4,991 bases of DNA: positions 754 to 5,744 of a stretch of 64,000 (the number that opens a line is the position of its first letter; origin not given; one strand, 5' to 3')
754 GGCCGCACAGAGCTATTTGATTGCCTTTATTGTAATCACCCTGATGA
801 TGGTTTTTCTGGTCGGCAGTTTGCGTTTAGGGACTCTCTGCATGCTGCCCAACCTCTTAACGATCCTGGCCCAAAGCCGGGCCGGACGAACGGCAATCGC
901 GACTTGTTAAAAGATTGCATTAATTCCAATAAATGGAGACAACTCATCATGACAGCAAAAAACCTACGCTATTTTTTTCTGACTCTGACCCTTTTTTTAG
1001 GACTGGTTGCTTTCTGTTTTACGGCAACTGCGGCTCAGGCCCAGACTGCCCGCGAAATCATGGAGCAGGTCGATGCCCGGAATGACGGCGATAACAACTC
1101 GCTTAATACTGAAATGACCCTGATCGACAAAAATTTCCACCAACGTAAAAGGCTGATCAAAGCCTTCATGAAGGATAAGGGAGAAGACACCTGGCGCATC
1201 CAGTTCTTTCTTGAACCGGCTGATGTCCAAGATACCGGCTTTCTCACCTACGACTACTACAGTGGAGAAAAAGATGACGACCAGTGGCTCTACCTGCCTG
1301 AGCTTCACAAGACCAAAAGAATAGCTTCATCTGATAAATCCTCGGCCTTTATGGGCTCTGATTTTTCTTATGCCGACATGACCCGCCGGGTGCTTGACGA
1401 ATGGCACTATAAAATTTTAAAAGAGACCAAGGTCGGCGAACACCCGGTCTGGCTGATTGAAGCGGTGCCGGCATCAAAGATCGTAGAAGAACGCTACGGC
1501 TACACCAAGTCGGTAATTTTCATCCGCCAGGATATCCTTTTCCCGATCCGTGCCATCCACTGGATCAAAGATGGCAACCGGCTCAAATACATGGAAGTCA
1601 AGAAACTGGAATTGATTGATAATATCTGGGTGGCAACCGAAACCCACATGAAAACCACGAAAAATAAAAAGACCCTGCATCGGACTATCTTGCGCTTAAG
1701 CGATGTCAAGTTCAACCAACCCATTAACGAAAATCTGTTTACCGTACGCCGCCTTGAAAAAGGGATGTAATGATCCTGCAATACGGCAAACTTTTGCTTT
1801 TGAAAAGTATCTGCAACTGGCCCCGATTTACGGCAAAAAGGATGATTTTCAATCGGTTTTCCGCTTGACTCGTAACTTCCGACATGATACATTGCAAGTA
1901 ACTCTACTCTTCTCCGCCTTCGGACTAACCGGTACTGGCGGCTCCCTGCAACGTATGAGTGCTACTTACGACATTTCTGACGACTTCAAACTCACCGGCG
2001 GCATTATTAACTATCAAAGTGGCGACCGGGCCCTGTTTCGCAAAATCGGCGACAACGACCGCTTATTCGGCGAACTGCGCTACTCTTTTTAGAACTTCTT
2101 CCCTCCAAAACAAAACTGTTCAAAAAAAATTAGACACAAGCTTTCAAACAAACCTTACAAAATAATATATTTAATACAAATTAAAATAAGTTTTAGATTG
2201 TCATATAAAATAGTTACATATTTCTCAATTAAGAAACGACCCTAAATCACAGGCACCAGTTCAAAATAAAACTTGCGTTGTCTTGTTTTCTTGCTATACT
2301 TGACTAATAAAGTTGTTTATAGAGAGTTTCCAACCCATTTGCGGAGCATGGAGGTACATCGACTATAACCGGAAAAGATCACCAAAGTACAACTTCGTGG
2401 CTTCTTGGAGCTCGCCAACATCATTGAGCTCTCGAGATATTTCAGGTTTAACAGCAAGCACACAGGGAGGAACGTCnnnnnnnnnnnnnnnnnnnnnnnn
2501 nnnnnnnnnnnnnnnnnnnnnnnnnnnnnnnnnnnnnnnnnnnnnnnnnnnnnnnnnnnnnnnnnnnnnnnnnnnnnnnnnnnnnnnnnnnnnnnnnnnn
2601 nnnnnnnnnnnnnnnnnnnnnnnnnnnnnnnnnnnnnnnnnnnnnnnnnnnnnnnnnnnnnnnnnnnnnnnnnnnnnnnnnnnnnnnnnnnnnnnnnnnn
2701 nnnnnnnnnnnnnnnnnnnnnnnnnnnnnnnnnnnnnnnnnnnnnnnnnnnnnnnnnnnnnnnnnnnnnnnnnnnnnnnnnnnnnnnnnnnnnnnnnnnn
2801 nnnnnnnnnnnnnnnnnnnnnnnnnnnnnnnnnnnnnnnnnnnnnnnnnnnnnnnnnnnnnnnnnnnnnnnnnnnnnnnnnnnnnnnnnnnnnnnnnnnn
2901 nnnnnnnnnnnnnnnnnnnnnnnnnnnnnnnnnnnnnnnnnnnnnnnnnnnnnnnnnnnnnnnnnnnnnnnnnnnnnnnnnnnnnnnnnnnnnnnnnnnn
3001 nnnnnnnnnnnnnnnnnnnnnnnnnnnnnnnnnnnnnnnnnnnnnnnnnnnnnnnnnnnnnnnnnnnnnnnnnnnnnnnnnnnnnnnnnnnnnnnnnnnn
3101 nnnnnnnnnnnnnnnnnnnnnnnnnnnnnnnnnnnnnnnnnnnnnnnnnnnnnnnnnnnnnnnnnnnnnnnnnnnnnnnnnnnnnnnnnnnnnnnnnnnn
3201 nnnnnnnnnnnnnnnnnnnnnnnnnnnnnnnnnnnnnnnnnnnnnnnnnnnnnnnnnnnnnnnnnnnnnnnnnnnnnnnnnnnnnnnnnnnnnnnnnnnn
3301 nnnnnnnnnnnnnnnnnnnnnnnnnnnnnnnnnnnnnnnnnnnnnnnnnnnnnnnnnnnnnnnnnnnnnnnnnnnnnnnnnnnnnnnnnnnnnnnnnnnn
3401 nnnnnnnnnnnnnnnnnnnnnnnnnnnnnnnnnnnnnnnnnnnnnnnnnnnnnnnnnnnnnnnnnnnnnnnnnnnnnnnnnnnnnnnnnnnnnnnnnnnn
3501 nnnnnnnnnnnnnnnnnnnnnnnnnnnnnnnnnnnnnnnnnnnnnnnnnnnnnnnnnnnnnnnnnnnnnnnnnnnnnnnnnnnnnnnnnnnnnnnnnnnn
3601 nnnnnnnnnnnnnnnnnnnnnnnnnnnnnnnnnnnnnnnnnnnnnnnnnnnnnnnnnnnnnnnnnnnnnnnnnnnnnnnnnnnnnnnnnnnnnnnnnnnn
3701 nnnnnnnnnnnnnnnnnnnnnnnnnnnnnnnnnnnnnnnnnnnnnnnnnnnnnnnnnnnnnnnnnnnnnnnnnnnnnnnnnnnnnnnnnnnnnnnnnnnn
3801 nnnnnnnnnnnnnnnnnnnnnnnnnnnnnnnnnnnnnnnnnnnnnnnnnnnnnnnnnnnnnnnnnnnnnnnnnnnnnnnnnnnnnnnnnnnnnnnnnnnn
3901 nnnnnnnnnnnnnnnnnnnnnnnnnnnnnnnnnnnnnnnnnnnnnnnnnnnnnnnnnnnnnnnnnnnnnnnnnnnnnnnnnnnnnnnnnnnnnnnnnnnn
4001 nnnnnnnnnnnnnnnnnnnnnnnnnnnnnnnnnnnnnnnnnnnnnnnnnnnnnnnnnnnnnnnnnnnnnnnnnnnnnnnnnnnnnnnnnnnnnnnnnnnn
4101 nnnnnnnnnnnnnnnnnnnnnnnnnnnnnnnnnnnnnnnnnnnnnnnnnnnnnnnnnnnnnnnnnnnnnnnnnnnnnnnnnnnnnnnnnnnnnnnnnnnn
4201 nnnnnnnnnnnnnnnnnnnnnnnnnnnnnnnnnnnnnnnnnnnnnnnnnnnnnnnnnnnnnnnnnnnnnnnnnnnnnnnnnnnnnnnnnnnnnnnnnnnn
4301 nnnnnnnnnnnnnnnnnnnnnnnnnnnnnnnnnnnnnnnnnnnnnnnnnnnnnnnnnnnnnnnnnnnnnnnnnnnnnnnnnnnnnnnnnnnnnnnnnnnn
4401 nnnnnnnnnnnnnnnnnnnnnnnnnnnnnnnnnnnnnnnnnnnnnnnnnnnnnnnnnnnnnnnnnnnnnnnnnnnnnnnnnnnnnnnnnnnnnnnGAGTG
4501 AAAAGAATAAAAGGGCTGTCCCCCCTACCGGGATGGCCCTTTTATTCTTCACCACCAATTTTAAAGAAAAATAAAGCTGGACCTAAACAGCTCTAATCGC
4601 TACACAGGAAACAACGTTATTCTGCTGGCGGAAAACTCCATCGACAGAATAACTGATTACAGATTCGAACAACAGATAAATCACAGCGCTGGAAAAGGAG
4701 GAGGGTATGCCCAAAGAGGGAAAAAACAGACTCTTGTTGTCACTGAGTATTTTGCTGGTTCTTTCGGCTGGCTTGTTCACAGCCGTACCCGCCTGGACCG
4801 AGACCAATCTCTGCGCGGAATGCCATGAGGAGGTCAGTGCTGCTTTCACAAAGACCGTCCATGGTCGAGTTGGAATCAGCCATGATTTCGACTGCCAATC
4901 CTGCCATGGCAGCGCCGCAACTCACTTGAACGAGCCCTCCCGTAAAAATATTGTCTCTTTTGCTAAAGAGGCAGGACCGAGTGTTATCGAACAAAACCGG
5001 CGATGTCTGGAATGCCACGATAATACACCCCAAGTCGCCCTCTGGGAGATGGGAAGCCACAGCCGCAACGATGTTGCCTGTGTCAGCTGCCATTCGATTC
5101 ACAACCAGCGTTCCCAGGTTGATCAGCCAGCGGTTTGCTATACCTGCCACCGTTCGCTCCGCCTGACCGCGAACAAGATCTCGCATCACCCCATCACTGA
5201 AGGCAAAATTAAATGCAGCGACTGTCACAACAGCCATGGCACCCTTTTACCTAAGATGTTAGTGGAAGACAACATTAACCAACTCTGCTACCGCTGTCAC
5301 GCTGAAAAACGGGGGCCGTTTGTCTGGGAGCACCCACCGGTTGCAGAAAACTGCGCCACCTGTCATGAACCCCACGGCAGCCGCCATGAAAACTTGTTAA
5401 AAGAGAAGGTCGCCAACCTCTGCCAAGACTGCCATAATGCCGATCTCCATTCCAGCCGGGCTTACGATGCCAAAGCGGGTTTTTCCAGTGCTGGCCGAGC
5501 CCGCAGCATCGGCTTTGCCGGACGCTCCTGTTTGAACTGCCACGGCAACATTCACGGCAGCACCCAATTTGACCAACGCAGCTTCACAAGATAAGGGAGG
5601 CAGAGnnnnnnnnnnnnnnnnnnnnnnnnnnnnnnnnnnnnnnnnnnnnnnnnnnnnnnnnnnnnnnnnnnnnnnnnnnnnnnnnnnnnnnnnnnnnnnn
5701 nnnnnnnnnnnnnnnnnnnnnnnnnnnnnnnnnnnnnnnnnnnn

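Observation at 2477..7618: mtrCAB-like outer-membrane electron conduit in the order decahaem-decahaem-porin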

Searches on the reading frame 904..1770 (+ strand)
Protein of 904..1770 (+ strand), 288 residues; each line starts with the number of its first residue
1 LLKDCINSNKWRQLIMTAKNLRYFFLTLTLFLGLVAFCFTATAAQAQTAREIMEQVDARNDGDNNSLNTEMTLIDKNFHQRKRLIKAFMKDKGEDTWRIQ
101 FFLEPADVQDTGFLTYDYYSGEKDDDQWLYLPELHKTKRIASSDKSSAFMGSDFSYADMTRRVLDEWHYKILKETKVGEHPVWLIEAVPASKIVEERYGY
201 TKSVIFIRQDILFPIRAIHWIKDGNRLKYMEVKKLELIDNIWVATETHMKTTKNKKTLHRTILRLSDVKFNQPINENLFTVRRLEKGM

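Call 4: search_protein_families(library=pfam, proteins=[window:904-1770:+], max_evalue=0.01)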
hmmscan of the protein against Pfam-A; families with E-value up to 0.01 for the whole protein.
window:904-1770:+ (288 aa): 2 families
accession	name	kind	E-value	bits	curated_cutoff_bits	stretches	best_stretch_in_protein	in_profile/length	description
PF17131.11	LolA_like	-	1.5e-54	184.9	30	1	97-286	4-184/184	Outer membrane lipoprotein-sorting protein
PF07044.18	DUF1329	-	1.1e-07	31.9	23.1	1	45-173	92-223/368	Protein of unknown function (DUF1329)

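Call 5: search_protein_families(library=ncbifam, proteins=[window:904-1770:+], max_evalue=0.01)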
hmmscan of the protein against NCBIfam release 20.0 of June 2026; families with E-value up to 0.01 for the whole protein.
window:904-1770:+ (288 aa): 0 families

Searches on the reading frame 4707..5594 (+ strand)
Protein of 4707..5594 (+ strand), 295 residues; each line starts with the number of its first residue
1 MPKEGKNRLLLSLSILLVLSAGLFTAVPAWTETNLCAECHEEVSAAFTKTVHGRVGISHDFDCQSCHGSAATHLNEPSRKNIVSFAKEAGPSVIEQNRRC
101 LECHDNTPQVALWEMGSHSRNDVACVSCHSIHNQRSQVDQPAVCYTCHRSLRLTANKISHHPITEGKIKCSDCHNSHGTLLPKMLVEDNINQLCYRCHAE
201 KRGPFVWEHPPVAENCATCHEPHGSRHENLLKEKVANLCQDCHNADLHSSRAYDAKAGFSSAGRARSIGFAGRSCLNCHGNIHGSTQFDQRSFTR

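Call 4: search_protein_families(library=pfam, proteins=[window:4707-5594:+], max_evalue=0.01)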
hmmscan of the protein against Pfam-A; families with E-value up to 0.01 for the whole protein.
window:4707-5594:+ (295 aa): 7 families
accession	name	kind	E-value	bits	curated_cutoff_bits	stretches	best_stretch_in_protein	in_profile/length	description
PF09699.15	Paired_CXXCH_1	-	5.4e-35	119.2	20.6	3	160-202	1-40/41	Doubled CXXCH motif (Paired_CXXCH_1)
PF22678.1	Cytochrom_c_NrfB-like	-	1.8e-14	54.4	27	2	63-138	1-74/89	Cytochrome c-type protein NrfB-like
PF14522.11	Cytochrome_C7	-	2.9e-13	49.9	24.8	4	160-221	5-67/67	Cytochrome c7 and related cytochrome c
PF14537.11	Cytochrom_c3_2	-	7e-13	49.3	25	2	118-198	2-78/79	Cytochrome c3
PF22113.1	Mtrc-MtrF_II-IV_dom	-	1.1e-07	31.9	30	1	142-281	7-165/176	Outer membrane cytochrome MtrC/MtrF-like, domains II/IV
PF02085.21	Cytochrom_CIII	-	4.9e-06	27.2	22.9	0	61-148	31-101/101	Class III cytochrome C family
PF13435.11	Cytochrome_C554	-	0.0043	18.4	20.8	0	63-130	2-84/84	Cytochrome c554 and c-prime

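Call 5: search_protein_families(library=ncbifam, proteins=[window:4707-5594:+], max_evalue=0.01)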
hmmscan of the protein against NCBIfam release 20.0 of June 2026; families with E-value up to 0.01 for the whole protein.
window:4707-5594:+ (295 aa): 9 families
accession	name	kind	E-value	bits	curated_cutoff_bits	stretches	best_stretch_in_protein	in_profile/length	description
TIGR03508.1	decahem_SO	subfamily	2.1e-74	250.2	192.2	1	34-286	3-255/258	DmsE family decaheme c-type cytochrome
NF041028.1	decahem_GSU2203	exception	2e-65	221.1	325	1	33-286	36-302/317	GSU2203 family decaheme c-type cytochrome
TIGR01905.1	paired_CXXCH_1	subfamily_domain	8.3e-28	96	25.2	2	209-246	1-39/41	doubled CXXCH domain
NF008659.0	PRK11659.1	equivalog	1.3e-15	57.6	184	3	34-138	47-151/188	cytochrome c nitrite reductase pentaheme subunit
TIGR03146.1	cyt_nit_nrfB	equivalog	3e-11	43.8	166.6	1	34-138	12-125/145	cytochrome c nitrite reductase pentaheme subunit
TIGR03153.1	cytochr_NrfH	equivalog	1.8e-08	34.5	134.2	1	93-133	24-63/138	cytochrome c nitrite reductase small subunit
NF049875.1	NetB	exception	1.2e-07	31.8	380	1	36-135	75-176/211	Nrf-like electron transfer protein NetB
NF045713.1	CxxCH_16_HmcA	equivalog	0.00051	18.8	400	0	164-202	171-209/541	sulfate respiration complex hexadecaheme cytochrome HmcA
NF045722.1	c3_cytochr_TmcA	equivalog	0.0011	18.8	114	1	114-204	35-117/125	acidic tetraheme cytochrome c3 TmcA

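Call 9: find_encoding_contigs(protein=window:4707-5594:+, flank=10000, max_places=6)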
Protein window:4707-5594:+ (295 aa): 5 contigs read that carry it; 3 places shown.
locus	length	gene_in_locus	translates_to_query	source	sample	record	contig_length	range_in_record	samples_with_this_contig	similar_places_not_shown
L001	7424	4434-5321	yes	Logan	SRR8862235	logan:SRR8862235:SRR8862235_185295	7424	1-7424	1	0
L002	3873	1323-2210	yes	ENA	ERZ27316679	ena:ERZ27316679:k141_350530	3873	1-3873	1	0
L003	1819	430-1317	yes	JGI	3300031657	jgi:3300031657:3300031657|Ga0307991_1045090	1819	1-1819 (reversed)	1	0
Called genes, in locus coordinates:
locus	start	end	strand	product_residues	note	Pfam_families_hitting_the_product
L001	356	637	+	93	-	-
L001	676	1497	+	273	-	PF07044:DUF1329 (weak), PF17131:TP_0789-like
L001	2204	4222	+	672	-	PF02085:Cytochrom_CIII (faint), PF22113:Mtrc-MtrF_II-IV_dom (faint), PF14522:Cytochrome_C7 (faint), PF14537:Cytochrom_c3_2 (faint)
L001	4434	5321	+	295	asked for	PF02085:Cytochrom_CIII (faint), PF14522:Cytochrome_C7 (faint), PF22678:Cytochrom_c_NrfB-like, PF14537:Cytochrom_c3_2 (weak), PF22113:Mtrc-MtrF_II-IV_dom (weak), PF09699:Paired_CXXCH_1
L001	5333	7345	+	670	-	PF11854:MtrB_PioB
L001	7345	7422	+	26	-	?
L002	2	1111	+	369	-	?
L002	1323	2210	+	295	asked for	PF02085:Cytochrom_CIII (faint), PF14522:Cytochrome_C7 (faint), PF22678:Cytochrom_c_NrfB-like, PF14537:Cytochrom_c3_2 (weak), PF22113:Mtrc-MtrF_II-IV_dom (weak), PF09699:Paired_CXXCH_1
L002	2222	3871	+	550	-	?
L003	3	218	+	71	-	?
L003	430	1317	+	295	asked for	PF02085:Cytochrom_CIII (faint), PF14522:Cytochrome_C7 (faint), PF22678:Cytochrom_c_NrfB-like, PF14537:Cytochrom_c3_2 (weak), PF22113:Mtrc-MtrF_II-IV_dom (weak), PF09699:Paired_CXXCH_1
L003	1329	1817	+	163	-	?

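Call 17: search_solved_structures(query=window:4707-5594:+, max_evalue=0.01, show_alignments=1)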
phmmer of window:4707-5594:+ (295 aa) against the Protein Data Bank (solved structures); distinct sequences matched with E-value up to 0.01: 3.
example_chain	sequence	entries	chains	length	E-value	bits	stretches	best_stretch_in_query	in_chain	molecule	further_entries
6r2q_A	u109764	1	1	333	1e-57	198.8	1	35-286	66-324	Cystathionine beta-synthase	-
2ozy_A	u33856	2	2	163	2.6e-06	30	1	36-156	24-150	Cytochrome c-type protein nrfB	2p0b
4wjy_A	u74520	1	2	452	0.0082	18.6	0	107-187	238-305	Cytochrome c-552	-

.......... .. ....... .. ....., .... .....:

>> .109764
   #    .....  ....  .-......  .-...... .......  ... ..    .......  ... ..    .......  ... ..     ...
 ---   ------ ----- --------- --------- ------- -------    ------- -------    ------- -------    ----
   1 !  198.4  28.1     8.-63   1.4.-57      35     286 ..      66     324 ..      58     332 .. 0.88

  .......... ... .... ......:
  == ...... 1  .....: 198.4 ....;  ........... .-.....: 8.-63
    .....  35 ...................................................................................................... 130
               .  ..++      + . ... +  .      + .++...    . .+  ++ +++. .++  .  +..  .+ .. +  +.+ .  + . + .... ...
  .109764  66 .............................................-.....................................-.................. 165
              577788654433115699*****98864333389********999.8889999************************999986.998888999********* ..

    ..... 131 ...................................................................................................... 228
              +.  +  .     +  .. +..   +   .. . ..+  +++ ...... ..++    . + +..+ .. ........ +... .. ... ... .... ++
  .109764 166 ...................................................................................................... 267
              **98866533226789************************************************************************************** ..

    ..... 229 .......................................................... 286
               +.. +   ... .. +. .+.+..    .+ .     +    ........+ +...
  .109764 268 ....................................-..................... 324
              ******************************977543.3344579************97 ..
